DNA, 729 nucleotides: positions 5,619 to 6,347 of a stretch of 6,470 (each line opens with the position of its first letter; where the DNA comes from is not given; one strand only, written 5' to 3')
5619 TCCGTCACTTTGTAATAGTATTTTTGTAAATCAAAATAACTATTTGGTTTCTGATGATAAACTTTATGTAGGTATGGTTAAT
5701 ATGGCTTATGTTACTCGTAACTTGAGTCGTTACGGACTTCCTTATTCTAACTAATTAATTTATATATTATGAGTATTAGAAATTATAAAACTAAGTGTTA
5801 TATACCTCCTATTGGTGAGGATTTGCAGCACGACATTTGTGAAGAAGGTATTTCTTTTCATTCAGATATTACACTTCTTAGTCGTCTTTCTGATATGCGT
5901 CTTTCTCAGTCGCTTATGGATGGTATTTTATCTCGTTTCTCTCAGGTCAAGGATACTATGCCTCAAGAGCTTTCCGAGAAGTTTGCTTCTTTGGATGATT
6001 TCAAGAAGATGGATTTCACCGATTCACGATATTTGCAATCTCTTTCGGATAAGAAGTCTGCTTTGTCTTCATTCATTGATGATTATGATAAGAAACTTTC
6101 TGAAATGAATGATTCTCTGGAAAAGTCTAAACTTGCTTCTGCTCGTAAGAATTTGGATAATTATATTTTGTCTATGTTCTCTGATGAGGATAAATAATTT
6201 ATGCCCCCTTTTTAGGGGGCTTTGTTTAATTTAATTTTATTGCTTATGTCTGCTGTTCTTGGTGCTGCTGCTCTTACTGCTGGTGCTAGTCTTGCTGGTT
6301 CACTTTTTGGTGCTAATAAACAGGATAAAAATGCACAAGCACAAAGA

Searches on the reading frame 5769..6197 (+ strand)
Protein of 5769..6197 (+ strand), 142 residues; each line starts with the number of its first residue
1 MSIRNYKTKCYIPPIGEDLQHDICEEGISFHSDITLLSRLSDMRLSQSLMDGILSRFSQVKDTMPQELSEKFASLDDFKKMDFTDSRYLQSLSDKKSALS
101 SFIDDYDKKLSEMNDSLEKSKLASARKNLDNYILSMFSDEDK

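Call 8: search_protein_families(library=pfam, proteins=[window:5769-6197:+], max_evalue=0.1)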
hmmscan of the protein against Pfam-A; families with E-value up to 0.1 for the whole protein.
window:5769-6197:+ (142 aa): 1 family
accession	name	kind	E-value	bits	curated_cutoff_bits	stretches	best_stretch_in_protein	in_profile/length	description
PF20782.3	TssR_VWA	-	0.04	13.4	25.7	1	55-131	62-137/304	TssR protein VWA domain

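Call 9: search_protein_families(library=phrogs, proteins=[window:5769-6197:+], max_evalue=0.1)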
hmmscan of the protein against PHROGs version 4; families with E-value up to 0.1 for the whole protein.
window:5769-6197:+ (142 aa): 1 family
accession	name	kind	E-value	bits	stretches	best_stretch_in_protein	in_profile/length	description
phrog_32475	-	unknown function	0.016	16.4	1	38-91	25-78/100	-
